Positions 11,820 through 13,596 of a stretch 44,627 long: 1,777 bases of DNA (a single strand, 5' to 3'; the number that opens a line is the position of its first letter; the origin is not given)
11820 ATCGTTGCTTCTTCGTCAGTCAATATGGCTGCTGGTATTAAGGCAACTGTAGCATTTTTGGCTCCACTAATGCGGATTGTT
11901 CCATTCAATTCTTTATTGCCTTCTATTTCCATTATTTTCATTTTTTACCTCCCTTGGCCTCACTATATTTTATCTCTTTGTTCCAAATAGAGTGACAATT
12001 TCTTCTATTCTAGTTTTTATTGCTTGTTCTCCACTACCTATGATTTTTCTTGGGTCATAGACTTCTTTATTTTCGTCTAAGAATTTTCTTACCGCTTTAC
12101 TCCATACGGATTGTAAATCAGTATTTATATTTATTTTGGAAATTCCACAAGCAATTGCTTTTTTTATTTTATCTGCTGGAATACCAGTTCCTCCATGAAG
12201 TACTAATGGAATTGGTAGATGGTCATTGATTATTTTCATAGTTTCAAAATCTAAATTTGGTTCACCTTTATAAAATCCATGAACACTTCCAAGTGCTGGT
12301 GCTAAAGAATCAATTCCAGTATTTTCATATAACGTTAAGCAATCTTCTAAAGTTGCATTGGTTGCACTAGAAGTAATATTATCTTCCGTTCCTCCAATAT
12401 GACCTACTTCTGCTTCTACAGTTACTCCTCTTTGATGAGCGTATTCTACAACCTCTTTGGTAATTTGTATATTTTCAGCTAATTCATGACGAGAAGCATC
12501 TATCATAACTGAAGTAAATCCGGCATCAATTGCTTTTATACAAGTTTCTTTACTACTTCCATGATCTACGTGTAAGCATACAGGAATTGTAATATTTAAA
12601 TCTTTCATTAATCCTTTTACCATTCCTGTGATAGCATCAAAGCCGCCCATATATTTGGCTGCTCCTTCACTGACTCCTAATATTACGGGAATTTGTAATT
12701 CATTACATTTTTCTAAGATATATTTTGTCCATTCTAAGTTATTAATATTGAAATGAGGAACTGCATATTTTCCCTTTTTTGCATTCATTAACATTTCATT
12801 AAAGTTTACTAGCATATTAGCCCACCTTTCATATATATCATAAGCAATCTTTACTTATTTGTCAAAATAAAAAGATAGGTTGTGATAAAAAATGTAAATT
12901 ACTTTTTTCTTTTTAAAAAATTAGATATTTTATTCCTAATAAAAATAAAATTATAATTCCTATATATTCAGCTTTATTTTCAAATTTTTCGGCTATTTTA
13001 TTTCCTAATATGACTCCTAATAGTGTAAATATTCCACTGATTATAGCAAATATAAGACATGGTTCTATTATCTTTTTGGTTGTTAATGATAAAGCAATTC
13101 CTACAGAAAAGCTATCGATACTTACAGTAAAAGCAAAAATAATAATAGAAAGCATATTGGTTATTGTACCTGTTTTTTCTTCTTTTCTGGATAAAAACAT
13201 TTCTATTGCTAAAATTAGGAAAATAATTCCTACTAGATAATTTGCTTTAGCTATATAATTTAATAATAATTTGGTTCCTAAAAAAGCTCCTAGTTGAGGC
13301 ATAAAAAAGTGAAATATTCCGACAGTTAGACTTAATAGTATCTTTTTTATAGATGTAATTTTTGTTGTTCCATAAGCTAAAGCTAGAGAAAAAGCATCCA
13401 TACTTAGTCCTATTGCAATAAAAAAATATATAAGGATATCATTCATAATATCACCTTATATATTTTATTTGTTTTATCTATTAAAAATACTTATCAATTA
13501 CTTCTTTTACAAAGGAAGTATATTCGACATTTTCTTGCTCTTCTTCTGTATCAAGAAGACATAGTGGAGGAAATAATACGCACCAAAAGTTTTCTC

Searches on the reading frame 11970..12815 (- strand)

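Call 51: search_protein_families(library=pfam, proteins=[window:11970-12815:-], max_evalue=0.00001)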
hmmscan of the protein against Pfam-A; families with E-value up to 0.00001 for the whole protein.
window:11970-12815:- (281 aa): 1 family
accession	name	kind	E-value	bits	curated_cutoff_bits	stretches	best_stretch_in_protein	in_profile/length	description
PF01116.26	F_bP_aldolase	-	1.8e-99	333.2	25.5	1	3-279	1-274/277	Fructose-bisphosphate aldolase class-II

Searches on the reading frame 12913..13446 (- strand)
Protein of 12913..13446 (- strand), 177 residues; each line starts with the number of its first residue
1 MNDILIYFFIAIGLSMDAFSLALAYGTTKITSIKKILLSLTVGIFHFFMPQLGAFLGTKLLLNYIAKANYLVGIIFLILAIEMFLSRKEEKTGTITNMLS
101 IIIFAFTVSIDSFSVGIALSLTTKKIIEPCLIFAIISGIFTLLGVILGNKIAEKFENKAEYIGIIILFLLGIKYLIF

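Call 51: search_protein_families(library=pfam, proteins=[window:12913-13446:-], max_evalue=0.00001)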
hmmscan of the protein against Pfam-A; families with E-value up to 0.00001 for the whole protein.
window:12913-13446:- (177 aa): 1 family
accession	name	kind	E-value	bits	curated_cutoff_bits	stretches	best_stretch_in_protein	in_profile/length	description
PF02659.21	Mntp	-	2.4e-26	92.8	24.4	1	34-175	6-152/152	Putative manganese efflux pump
